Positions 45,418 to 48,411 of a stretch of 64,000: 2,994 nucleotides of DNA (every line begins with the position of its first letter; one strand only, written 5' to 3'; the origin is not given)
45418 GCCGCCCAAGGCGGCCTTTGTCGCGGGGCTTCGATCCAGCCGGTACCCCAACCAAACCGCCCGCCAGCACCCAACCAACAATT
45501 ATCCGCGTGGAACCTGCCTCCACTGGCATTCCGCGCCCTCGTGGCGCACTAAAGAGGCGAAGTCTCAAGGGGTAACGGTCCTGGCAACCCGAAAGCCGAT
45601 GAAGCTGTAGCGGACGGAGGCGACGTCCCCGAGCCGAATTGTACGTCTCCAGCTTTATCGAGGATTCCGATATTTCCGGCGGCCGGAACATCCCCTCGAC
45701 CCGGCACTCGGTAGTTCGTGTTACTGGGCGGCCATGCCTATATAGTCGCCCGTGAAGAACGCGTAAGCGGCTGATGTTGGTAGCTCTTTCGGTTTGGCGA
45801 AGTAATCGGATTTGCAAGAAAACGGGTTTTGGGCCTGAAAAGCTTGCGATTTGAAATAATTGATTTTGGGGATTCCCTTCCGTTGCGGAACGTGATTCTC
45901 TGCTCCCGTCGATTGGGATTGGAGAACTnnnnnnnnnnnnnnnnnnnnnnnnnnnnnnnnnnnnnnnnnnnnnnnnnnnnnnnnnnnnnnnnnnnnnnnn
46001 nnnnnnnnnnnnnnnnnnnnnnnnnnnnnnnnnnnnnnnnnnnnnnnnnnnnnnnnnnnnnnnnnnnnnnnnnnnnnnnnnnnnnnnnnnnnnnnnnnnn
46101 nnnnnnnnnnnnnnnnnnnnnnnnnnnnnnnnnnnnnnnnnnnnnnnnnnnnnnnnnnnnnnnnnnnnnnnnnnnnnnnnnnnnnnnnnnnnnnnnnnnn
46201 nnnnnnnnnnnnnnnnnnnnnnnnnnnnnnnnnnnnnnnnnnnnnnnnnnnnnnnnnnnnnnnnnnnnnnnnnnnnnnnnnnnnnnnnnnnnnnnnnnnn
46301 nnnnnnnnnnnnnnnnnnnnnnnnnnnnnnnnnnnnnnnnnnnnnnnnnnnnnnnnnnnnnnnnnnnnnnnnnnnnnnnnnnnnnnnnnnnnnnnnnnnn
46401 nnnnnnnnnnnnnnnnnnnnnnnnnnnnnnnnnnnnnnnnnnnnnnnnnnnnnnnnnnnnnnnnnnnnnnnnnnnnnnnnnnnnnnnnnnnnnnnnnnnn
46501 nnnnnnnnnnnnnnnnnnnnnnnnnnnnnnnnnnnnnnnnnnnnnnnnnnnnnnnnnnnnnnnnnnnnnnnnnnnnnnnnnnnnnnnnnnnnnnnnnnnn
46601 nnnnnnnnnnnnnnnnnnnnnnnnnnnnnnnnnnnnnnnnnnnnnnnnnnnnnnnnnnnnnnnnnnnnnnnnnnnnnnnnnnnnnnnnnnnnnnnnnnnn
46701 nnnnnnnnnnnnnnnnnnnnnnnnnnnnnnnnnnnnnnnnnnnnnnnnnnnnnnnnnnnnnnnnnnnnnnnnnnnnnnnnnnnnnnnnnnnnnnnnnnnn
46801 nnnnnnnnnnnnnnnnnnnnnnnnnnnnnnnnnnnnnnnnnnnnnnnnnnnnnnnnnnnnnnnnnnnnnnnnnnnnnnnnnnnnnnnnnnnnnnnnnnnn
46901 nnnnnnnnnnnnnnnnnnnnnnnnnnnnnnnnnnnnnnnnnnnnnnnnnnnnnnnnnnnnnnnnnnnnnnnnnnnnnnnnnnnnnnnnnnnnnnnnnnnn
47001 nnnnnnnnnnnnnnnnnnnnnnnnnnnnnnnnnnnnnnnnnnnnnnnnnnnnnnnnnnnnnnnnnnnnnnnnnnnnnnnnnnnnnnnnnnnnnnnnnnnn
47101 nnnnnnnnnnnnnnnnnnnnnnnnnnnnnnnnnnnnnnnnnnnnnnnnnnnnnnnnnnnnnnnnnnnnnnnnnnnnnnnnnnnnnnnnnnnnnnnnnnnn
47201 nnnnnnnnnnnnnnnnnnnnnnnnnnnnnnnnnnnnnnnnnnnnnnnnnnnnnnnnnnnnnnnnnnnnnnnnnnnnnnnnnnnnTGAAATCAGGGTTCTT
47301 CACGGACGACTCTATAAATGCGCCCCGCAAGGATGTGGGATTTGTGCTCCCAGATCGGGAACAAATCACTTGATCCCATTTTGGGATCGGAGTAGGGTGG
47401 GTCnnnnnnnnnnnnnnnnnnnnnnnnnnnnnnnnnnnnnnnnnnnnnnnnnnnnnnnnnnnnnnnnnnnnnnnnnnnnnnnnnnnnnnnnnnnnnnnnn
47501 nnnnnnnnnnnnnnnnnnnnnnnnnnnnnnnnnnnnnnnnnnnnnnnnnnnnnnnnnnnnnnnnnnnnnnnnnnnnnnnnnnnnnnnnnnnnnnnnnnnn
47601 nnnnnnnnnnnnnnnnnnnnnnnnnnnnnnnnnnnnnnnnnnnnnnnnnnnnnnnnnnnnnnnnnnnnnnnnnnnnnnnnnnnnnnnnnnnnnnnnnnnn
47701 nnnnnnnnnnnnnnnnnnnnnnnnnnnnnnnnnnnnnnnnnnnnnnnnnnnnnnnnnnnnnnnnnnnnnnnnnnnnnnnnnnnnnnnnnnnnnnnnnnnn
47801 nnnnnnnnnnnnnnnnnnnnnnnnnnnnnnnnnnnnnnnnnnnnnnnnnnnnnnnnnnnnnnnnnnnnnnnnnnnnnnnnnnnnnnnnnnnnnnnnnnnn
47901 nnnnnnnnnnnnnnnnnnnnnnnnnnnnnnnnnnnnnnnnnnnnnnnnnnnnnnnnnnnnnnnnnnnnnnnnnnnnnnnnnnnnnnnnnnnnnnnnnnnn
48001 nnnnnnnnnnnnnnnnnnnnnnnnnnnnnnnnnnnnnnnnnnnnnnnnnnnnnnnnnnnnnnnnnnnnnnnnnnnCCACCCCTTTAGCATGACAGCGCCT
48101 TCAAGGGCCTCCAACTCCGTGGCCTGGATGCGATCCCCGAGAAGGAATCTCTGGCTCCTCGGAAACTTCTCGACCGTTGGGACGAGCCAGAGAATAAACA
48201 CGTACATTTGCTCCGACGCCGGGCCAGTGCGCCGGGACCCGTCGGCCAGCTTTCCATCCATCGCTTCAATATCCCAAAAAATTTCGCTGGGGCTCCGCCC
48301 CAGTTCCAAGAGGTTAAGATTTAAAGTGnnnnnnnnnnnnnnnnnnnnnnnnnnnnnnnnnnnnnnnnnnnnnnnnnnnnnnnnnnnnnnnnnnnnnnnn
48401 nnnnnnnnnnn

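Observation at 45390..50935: Second decayed VR copy and a conserved-block repeat family flanking the caspase-FGE locus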

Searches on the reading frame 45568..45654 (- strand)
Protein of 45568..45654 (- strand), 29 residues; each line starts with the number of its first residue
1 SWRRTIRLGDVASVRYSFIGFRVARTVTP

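Call 55: search_protein_families(library=pfam, proteins=[window:45568-45654:-], max_evalue=10)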
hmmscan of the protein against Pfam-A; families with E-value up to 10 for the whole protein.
seq(29 aa): 0 families

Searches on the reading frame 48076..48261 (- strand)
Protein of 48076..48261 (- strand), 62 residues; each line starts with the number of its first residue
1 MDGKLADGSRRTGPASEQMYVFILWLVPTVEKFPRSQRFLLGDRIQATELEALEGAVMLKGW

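Call 35: search_protein_families(library=ncbifam, proteins=[window:48076-48261:-], max_evalue=1)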
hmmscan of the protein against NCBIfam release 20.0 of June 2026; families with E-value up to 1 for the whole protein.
seq(62 aa): 1 family
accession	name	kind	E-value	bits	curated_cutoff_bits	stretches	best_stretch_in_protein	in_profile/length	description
NF033474.1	DivGenRetAVD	equivalog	5.5e-08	33.1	80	1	17-57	5-45/104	diversity-generating retroelement protein Avd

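Call 36: search_protein_families(library=pfam, proteins=[window:48076-48261:-], max_evalue=10)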
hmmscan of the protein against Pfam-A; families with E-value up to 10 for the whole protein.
seq(62 aa): 1 family
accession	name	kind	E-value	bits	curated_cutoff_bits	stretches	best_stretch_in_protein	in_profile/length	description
PF22296.2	bAvd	-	0.0066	17.4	40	1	17-58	5-46/107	bAvd-like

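Call 87: search_protein_representatives(protein=window:48076-48261:-)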
Query: 62 residues. Proteins with E-value up to 0.001 (for the whole library): 903; up to 1e-10: 223; up to 1e-30: 0. The best 150 are listed.
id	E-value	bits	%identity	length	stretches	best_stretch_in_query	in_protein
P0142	1.7e-17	78.2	75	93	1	5-57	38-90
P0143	5.5e-17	76.6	71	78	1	6-56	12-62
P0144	1.3e-16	75.5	73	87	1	7-57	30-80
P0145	1.6e-16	75.2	68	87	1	5-57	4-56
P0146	1.7e-16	75.1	71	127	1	5-56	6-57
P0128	3.1e-16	74.2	69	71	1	6-57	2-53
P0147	3.5e-16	74.1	72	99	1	6-55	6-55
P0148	3.7e-16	74.0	71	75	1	6-56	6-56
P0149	4.9e-16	73.6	68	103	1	4-56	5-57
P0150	5.4e-16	73.5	75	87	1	7-54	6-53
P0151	6.6e-16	73.2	68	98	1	5-57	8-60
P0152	7.5e-16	73.0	67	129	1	7-57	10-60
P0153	7.9e-16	73.0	70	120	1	5-54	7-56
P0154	1.2e-15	72.4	69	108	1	4-57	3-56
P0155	1.3e-15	72.3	72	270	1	8-57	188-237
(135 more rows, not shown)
